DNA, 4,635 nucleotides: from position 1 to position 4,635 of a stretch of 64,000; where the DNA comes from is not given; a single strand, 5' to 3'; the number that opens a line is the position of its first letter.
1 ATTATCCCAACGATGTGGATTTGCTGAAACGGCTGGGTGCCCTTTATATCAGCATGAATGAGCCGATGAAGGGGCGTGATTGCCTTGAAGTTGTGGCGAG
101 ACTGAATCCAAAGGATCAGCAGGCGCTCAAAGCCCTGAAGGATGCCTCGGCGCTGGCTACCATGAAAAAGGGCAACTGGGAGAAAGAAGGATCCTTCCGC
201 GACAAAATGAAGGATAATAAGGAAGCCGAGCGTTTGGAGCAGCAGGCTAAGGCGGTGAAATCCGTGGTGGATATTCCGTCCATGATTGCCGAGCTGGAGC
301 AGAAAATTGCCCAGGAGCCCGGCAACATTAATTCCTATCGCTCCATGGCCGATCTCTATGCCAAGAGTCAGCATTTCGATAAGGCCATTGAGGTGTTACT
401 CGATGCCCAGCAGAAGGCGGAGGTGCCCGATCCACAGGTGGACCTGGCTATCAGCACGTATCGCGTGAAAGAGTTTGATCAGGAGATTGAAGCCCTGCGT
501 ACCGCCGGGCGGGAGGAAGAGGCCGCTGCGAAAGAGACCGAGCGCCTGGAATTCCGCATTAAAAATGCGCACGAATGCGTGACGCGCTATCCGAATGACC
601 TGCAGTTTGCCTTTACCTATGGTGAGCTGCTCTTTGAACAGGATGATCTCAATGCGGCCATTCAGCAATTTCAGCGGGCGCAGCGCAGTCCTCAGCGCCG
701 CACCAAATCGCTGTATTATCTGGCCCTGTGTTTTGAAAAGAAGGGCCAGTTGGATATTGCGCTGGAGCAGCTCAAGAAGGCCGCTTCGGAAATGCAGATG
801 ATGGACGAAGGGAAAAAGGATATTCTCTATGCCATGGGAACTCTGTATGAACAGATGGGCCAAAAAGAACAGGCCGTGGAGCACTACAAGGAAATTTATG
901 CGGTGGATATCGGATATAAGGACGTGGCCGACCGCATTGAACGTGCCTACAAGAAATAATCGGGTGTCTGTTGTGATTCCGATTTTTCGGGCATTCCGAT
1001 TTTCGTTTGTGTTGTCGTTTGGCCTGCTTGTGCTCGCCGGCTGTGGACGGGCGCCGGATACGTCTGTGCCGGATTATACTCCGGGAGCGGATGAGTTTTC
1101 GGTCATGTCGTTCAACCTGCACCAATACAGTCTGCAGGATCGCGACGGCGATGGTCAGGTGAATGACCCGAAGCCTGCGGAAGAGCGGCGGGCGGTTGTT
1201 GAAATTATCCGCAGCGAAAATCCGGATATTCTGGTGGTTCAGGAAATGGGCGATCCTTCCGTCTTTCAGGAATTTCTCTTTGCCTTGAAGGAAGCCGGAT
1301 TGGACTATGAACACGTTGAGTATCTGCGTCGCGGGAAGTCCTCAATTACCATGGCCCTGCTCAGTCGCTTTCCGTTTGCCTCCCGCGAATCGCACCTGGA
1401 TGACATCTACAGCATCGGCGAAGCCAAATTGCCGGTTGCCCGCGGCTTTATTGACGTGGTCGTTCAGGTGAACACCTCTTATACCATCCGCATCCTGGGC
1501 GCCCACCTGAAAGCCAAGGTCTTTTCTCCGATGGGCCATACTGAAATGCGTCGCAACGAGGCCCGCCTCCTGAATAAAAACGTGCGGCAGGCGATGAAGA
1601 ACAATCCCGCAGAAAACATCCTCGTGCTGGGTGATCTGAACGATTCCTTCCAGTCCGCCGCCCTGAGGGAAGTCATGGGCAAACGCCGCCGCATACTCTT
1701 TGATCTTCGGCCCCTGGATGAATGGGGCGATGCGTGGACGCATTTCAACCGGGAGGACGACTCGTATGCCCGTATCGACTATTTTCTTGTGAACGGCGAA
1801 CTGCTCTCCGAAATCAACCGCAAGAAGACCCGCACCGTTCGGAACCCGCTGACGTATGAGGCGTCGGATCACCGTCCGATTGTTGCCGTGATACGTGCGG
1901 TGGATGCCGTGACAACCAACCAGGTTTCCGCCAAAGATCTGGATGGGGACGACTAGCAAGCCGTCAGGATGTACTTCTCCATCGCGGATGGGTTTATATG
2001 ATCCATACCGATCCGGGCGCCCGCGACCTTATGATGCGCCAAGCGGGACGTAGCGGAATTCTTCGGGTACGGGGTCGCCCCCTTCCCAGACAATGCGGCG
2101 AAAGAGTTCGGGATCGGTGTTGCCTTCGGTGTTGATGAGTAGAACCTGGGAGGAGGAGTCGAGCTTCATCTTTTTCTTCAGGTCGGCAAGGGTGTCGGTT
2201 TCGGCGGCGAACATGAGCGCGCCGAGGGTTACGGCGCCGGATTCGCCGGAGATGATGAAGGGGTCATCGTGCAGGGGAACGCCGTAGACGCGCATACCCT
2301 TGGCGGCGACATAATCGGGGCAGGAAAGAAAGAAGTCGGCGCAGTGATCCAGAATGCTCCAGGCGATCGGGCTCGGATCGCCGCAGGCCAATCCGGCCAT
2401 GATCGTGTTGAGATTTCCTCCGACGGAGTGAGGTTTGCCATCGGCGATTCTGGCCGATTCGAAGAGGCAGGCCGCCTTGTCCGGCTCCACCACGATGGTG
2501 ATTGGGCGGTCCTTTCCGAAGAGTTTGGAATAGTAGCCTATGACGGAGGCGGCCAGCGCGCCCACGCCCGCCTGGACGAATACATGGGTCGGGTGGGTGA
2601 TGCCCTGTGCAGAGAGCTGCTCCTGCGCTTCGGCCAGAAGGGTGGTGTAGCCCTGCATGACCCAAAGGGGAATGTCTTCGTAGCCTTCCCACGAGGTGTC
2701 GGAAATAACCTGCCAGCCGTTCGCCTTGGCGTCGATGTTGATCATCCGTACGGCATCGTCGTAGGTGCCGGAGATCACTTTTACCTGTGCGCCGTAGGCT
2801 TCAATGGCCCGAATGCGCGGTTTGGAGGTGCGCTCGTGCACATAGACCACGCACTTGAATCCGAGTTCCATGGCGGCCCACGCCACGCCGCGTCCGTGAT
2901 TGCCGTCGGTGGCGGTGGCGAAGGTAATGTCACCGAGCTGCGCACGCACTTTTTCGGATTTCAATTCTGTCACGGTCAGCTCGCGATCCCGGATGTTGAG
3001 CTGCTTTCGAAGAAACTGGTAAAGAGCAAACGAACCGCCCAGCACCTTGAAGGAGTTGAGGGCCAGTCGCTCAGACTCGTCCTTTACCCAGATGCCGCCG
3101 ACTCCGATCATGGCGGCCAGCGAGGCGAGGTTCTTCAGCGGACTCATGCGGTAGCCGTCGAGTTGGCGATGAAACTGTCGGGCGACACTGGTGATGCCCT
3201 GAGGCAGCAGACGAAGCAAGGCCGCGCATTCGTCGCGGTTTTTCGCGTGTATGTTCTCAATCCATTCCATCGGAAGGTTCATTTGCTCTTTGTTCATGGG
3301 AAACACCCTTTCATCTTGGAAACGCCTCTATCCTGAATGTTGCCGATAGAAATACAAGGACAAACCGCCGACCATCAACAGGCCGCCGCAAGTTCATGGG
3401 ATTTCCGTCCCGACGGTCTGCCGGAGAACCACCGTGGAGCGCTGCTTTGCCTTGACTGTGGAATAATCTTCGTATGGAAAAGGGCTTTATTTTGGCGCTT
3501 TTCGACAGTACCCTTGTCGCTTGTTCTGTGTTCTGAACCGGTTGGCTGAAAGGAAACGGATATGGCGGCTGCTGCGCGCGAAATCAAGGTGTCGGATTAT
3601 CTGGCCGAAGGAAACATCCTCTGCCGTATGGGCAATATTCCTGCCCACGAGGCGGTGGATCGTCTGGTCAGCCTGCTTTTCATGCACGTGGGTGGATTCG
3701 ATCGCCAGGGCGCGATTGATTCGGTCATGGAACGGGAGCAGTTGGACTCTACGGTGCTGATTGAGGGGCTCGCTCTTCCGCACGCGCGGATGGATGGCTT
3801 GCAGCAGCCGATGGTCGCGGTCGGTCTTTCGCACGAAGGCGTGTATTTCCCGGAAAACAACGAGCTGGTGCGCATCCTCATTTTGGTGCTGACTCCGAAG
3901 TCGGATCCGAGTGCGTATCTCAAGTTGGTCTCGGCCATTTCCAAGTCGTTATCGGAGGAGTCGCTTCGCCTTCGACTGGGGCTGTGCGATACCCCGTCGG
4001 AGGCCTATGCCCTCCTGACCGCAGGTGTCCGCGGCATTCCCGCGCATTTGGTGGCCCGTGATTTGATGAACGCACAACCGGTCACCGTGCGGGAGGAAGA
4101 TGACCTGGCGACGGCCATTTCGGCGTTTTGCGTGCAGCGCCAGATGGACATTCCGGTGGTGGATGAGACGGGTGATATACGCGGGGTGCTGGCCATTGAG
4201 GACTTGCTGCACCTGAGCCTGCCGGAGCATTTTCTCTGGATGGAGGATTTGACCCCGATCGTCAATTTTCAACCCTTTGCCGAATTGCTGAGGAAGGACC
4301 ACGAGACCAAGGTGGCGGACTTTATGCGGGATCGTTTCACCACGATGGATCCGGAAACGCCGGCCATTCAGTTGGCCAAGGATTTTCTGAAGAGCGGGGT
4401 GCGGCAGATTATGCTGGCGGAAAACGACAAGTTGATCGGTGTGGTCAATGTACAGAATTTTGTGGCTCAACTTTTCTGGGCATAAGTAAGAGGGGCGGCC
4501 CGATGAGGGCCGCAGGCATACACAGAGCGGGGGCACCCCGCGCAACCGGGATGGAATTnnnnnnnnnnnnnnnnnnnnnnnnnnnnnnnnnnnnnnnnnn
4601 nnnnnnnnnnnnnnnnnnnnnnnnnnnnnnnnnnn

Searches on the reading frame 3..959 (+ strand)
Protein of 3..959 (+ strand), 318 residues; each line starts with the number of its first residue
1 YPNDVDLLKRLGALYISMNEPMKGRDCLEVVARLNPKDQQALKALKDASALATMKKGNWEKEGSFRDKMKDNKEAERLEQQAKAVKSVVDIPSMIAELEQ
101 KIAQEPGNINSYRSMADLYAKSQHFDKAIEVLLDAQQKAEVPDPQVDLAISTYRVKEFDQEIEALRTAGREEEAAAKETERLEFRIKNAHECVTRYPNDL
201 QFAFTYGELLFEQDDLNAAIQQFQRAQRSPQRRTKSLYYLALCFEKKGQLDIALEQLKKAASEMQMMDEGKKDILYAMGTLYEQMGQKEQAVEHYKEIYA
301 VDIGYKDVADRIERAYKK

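Call 39: search_protein_families(library=pfam, proteins=[window:3-959:+], max_evalue=0.001)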
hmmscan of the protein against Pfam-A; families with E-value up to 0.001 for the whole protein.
window:3-959:+ (318 aa): 14 families
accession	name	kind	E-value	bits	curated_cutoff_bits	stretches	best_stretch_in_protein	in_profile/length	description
PF00515.34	TPR_1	-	5.8e-15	54.8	27.8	1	274-297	3-26/34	Tetratricopeptide repeat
PF13431.12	TPR_17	-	1.1e-13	50.7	24.4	0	102-130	6-34/34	Tetratricopeptide repeat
PF14559.12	TPR_19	-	3.8e-13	50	25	0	96-141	12-57/68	Tetratricopeptide repeat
PF07719.23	TPR_2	-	2.1e-12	46.6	27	0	274-300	3-29/34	Tetratricopeptide repeat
PF13428.12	TPR_14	-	4.9e-12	45.7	23.5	0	273-301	2-30/44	Tetratricopeptide repeat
PF12895.13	ANAPC3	-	5e-09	36.8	27.2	0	231-297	20-81/82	Anaphase-promoting complex, cyclosome, subunit 3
PF13181.12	TPR_8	-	5.6e-09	35.9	25.7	0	274-298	3-27/34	Tetratricopeptide repeat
PF13424.12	TPR_12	-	7.5e-09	36.1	30.1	1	236-301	5-74/77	Tetratricopeptide repeat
PF13174.12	TPR_6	-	2.1e-07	31.6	26.3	0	274-298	2-26/33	Tetratricopeptide repeat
PF13371.12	TPR_9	-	1.1e-06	29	35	0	2-43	26-67/73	Tetratricopeptide repeat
PF13432.12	TPR_16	-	4.9e-05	24.1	32.7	0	208-261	5-58/65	Tetratricopeptide repeat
PF14561.12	TPR_20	-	0.00011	22.9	25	0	95-138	8-51/90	Tetratricopeptide repeat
PF13176.12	TPR_7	-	0.00016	22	27.9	0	275-300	2-27/36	Tetratricopeptide repeat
PF25062.1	ARM_TT21_N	-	0.00027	21.2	40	0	190-300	17-128/222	Tetratricopeptide repeat protein 21 N-terminal ARM repeat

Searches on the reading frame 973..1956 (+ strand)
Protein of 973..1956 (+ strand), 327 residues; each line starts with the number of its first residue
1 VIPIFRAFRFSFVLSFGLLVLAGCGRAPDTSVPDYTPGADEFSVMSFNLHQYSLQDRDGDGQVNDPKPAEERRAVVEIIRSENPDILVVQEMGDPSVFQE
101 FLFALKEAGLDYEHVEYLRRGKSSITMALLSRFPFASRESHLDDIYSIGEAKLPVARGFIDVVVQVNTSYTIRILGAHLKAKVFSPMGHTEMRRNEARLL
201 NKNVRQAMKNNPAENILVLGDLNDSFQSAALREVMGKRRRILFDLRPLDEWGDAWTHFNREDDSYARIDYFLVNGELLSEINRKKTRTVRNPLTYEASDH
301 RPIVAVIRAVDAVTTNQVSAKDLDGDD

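Call 39: search_protein_families(library=pfam, proteins=[window:973-1956:+], max_evalue=0.001)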
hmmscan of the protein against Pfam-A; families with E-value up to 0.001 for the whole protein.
window:973-1956:+ (327 aa): 2 families
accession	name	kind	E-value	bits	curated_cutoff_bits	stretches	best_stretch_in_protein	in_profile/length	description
PF03372.29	Exo_endo_phos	-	2.8e-19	70.2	24.5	1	52-300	8-225/225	Endonuclease/Exonuclease/phosphatase family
PF19580.5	Exo_endo_phos_3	-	0.00027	20.5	27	1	73-236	46-208/311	Endonuclease/Exonuclease/phosphatase family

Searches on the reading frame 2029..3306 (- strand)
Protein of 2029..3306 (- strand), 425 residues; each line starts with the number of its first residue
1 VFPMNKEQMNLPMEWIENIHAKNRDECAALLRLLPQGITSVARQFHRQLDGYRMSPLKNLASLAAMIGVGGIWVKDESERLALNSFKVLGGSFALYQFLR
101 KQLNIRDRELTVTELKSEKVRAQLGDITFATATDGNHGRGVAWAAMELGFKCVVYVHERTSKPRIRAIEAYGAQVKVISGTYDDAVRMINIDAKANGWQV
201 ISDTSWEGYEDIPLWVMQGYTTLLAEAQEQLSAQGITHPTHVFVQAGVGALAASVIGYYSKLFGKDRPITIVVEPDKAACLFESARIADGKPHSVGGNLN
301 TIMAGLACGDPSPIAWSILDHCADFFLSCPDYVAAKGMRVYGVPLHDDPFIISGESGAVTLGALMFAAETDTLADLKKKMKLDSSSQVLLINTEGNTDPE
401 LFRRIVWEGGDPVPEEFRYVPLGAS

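Call 39: search_protein_families(library=pfam, proteins=[window:2029-3306:-], max_evalue=0.001)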
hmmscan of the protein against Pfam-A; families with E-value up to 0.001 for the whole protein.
window:2029-3306:- (425 aa): 1 family
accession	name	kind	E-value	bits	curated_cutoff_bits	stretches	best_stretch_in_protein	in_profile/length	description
PF00291.31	PALP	-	1.9e-45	155.9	35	1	50-369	3-276/295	Pyridoxal-phosphate dependent enzyme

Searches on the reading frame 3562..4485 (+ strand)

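Call 39: search_protein_families(library=pfam, proteins=[window:3562-4485:+], max_evalue=0.001)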
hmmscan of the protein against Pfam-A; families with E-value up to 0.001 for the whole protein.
window:3562-4485:+ (307 aa): 2 families
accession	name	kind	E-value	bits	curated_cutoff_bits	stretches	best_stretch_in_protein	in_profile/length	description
PF00359.27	PTS_EIIA_2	-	1.5e-17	64.3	27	1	30-153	19-142/144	Phosphoenolpyruvate-dependent sugar phosphotransferase system, EIIA 2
PF00571.33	CBS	-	3.2e-15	56.6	24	2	165-218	1-54/57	CBS domain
